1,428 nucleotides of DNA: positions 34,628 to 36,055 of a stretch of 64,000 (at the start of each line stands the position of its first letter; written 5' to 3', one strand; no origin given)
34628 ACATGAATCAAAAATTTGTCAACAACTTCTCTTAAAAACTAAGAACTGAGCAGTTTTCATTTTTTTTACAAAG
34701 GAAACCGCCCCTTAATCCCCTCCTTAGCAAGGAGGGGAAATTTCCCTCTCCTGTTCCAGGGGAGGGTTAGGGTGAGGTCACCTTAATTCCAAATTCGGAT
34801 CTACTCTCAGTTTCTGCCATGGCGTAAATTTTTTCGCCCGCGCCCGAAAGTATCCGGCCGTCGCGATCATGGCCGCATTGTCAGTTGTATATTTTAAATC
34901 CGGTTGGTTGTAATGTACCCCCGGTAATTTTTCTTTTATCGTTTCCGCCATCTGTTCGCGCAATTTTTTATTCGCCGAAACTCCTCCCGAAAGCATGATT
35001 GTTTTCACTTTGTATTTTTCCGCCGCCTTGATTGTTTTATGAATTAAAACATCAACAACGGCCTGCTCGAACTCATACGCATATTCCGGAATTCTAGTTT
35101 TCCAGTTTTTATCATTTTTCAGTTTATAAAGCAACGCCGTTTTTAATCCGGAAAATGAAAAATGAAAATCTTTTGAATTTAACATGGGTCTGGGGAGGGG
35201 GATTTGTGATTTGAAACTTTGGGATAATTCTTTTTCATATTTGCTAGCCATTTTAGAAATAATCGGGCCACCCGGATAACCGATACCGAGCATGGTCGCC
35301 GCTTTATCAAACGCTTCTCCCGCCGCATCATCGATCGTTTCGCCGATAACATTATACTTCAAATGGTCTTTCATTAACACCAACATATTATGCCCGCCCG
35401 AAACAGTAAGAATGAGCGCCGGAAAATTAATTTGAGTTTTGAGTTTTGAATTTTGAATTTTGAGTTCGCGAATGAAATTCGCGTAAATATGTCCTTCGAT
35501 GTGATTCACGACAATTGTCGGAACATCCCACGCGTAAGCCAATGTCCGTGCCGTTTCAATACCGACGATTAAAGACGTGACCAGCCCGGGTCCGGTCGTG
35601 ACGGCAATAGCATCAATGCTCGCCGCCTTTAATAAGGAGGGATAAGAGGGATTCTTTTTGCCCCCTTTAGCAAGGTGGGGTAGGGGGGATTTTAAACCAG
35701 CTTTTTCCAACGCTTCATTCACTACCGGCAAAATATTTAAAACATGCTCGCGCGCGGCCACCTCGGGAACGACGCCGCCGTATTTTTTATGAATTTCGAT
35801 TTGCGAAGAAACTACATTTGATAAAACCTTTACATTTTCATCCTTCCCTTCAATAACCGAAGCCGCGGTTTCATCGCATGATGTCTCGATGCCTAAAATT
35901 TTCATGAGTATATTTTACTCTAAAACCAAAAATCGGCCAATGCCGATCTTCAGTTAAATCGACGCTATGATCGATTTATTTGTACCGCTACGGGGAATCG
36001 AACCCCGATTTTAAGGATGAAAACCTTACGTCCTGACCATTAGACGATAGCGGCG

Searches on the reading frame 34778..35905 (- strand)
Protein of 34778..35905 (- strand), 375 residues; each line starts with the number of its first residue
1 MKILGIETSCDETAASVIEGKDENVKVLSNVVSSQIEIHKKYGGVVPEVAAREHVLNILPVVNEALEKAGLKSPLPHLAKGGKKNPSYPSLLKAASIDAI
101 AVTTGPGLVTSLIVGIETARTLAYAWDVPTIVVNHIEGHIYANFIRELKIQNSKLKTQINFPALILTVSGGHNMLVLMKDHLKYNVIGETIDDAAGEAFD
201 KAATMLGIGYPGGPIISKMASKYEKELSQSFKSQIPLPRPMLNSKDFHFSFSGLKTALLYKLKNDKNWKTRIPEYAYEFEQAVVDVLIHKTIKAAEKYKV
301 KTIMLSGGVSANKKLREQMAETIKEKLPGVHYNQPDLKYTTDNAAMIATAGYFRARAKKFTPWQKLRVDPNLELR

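Call 31: search_protein_families(library=pfam, proteins=[window:34778-35905:-], max_evalue=0.00001)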
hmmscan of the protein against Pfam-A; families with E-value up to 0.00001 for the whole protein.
window:34778-35905:- (375 aa): 2 families
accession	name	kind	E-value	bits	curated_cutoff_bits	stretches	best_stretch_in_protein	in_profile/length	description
PF00814.31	TsaD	-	1.6e-83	280.9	24.8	2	92-348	46-263/264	tRNA N6-adenosine threonylcarbamoyltransferase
PF22521.2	HypF_C_2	-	7.6e-09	36.1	27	1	256-326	150-220/241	Carbamoyltransferase, Kae1-like Domain, second subdomain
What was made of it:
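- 34778..35905 (-): tsaD, bacterial type, 17 kb away. Shows the genome has the ordinary bacterial t6A transferase. PF00814 281 bits (call 31).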

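Call 68: search_protein_families(library=ncbifam, proteins=[window:34778-35905:-], max_evalue=0.01)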
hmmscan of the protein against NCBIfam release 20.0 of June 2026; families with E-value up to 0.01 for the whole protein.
window:34778-35905:- (375 aa): 7 families
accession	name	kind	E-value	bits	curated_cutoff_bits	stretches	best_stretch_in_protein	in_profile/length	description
TIGR03723.1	T6A_TsaD_YgjD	equivalog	1.5e-111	372.5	296.1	2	92-354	66-312/314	tRNA (adenosine(37)-N6)-threonylcarbamoyltransferase complex transferase subunit TsaD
TIGR00329.1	gcp_kae1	subfamily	2.3e-93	312.8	207.8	2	92-348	65-305/305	tRNA (adenosine(37)-N6)-threonylcarbamoyltransferase complex transferase subunit TsaD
NF007174.0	PRK09605.1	equivalog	5.4e-50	170.4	447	1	1-371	1-315/535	bifunctional N(6)-L-threonylcarbamoyladenine synthase/serine/threonine protein kinase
TIGR03722.2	arch_KAE1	equivalog_domain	4.2e-49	167.4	375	2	93-370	64-312/323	KEOPS complex N(6)-L-threonylcarbamoyladenine synthase Kae1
TIGR03725.1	T6A_YeaZ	equivalog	2.1e-11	44.2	69.3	1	93-137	51-95/212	tRNA (adenosine(37)-N6)-threonylcarbamoyltransferase complex dimerization subunit type 1 TsaB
TIGR00143.1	hypF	equivalog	3.5e-06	25.5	466.1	1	187-326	585-715/741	carbamoyltransferase HypF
TIGR00241.1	CoA_E_activ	domain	0.0061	16.1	125.4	0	281-328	184-232/248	acyl-CoA dehydratase activase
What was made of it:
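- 34778..35905 (-): TIGR03723 372.5 bits > cutoff 296; arch_KAE1 167 < cutoff 375 (call 68)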
